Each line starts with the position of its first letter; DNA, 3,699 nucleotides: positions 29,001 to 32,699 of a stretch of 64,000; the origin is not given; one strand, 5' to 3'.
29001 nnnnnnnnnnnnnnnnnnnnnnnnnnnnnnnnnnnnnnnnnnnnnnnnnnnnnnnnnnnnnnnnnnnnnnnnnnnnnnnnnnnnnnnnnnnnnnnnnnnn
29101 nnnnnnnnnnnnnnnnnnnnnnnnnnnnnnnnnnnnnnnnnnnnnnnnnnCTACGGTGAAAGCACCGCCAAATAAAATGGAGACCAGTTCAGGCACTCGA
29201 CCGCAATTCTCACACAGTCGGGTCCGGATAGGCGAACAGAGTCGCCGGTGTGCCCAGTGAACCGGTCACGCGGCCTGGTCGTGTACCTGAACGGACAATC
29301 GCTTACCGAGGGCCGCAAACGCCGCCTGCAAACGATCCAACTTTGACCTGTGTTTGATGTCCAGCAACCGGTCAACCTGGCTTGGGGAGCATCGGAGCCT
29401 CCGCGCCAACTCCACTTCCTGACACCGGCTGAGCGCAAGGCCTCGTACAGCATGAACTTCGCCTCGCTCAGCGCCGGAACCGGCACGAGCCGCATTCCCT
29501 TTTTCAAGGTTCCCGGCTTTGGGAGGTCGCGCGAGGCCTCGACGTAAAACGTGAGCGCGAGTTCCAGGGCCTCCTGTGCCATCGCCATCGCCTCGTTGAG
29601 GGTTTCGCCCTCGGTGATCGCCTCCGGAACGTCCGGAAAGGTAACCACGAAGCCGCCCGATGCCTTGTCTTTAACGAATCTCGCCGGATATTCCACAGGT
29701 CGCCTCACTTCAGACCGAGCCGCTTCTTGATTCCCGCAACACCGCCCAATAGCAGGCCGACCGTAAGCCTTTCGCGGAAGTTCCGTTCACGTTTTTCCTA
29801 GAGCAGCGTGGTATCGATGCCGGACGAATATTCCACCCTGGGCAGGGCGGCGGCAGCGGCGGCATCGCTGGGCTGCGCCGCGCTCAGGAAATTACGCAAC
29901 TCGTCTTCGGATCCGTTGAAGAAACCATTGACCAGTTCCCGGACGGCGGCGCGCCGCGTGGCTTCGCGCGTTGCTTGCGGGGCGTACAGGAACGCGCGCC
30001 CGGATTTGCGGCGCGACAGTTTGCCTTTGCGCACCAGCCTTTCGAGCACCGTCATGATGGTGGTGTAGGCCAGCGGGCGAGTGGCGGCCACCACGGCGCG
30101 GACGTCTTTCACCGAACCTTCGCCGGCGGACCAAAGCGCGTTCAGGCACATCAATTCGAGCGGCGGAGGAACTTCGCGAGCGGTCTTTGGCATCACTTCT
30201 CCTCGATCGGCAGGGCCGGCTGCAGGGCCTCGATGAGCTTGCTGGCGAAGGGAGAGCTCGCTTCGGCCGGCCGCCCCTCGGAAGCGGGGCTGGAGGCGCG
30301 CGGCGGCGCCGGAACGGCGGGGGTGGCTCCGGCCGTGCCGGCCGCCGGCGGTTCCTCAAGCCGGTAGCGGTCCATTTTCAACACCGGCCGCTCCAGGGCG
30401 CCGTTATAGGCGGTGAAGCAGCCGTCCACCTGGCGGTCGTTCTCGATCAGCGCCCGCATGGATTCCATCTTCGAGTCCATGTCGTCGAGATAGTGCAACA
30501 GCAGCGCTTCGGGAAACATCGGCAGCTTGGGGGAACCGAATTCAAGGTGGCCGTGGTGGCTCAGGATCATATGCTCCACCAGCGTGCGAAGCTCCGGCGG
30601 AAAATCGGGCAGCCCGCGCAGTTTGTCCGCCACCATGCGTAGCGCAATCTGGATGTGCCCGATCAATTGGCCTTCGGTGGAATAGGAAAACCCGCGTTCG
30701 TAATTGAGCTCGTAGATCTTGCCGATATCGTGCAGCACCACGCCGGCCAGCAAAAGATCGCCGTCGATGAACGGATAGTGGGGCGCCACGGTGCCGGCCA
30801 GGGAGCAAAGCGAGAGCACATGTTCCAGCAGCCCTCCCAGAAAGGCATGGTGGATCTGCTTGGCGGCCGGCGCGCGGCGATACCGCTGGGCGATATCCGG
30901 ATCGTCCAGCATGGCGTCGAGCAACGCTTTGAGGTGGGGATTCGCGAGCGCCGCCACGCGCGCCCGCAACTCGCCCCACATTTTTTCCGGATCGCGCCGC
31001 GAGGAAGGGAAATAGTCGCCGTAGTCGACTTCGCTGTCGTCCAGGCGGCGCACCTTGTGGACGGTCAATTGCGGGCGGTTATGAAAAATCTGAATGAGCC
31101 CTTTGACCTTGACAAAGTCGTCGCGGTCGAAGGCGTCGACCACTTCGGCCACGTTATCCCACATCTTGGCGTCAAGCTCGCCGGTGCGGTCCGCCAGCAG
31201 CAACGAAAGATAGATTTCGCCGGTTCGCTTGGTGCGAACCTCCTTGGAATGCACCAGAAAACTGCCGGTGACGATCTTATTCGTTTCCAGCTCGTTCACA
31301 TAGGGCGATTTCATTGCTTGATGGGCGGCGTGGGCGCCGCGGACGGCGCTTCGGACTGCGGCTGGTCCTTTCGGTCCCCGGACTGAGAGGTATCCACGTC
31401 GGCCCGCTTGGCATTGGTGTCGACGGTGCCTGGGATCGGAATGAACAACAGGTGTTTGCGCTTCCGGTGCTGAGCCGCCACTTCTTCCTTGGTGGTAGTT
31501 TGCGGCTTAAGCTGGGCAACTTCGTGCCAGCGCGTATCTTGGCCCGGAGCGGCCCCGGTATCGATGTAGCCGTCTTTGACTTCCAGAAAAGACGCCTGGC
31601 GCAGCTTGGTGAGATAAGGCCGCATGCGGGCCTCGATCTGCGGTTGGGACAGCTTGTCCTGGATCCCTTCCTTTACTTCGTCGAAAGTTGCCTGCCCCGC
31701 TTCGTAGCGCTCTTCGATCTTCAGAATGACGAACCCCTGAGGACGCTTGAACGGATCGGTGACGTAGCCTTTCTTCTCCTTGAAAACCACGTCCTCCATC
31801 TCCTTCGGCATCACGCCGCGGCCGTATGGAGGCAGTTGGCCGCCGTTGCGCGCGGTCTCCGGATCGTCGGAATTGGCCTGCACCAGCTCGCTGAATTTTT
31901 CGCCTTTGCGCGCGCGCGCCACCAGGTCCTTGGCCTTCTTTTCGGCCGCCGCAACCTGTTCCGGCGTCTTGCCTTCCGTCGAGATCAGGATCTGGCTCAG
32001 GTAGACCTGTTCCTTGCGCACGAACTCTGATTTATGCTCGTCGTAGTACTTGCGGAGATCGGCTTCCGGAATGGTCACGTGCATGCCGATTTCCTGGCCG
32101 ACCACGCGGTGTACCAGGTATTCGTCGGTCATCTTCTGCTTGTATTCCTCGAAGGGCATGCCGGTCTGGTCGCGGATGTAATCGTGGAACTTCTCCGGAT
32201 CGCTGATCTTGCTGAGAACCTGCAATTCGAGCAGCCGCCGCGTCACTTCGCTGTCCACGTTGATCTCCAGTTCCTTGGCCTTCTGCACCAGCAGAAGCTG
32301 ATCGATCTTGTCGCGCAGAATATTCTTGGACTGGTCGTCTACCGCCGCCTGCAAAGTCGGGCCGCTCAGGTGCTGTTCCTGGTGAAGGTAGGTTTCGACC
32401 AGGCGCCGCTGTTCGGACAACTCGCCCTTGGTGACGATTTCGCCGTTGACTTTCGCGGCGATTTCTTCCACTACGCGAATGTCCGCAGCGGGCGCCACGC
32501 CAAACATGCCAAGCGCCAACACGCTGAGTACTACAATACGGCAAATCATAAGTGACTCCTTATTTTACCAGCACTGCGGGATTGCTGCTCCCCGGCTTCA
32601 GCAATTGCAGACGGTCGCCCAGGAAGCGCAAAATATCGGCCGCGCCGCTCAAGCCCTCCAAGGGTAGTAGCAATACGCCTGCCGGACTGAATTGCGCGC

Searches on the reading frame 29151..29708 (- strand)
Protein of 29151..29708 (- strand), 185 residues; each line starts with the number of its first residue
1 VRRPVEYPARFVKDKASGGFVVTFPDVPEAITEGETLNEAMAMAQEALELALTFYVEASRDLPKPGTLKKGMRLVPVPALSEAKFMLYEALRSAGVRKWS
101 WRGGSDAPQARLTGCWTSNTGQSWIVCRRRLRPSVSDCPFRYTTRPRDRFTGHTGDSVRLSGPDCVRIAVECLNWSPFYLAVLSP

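Call 57: search_protein_families(library=pfam, proteins=[window:29151-29708:-], max_evalue=0.00001)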
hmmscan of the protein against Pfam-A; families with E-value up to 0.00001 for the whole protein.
window:29151-29708:- (185 aa): 1 family
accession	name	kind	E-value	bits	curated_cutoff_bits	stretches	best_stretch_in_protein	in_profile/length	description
PF15919.11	HicB_lk_antitox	-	5.3e-10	39.9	27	1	7-70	1-63/123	HicB_like antitoxin of bacterial toxin-antitoxin system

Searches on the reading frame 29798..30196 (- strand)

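Call 57: search_protein_families(library=pfam, proteins=[window:29798-30196:-], max_evalue=0.00001)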
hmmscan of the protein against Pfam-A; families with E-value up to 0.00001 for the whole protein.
window:29798-30196:- (132 aa): 1 family
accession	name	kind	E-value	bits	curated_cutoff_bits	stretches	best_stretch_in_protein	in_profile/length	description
PF03965.22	Penicillinase_R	-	5.2e-22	78.8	22.6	1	13-107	4-99/115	Penicillinase repressor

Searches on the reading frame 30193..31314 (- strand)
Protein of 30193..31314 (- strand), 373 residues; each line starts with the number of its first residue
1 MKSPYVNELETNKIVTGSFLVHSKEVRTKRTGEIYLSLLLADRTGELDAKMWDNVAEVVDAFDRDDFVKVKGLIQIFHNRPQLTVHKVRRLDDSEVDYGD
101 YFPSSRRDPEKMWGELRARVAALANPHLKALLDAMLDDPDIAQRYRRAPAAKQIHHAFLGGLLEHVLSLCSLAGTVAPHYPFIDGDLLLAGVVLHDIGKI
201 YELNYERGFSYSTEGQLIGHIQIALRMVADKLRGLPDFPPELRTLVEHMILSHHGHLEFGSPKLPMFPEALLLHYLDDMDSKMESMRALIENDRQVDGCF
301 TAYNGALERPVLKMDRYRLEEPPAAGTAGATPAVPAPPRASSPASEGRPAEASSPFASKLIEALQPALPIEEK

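Call 57: search_protein_families(library=pfam, proteins=[window:30193-31314:-], max_evalue=0.00001)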
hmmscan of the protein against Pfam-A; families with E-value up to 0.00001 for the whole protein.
window:30193-31314:- (373 aa): 2 families
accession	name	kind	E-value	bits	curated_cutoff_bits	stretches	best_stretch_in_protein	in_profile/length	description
PF01966.28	HD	-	2.2e-09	38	22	1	163-280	2-114/116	HD domain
PF01336.31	tRNA_anti-codon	-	9.7e-09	35.5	27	1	25-89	6-73/75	OB-fold nucleic acid binding domain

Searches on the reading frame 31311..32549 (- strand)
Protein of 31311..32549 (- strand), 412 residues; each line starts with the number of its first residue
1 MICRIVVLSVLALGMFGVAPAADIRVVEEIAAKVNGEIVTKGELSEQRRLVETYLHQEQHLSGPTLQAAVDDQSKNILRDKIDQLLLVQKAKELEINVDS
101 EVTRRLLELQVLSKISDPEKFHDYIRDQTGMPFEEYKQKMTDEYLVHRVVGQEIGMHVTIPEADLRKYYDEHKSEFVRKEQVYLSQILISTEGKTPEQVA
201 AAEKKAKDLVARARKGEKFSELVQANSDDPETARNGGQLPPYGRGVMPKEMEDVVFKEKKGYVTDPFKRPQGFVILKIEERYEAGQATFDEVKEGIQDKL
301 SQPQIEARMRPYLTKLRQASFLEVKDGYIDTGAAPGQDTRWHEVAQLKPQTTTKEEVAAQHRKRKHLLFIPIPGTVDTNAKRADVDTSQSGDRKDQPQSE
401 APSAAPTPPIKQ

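Call 57: search_protein_families(library=pfam, proteins=[window:31311-32549:-], max_evalue=0.00001)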
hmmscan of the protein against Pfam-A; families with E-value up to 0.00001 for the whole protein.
window:31311-32549:- (412 aa): 4 families
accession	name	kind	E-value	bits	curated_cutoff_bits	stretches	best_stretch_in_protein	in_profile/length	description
PF13616.12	Rotamase_3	-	5.2e-22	79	22.5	1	165-281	3-115/116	PPIC-type PPIASE domain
PF00639.27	Rotamase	-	2.7e-20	73.6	21.7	1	187-279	2-96/97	PPIC-type PPIASE domain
PF13145.12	Rotamase_2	-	4e-19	70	27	1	160-294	1-121/121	PPIC-type PPIASE domain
PF13624.11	SurA_N_3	-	1.6e-09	38.2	27.2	1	5-148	17-160/162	SurA-like N-terminal domain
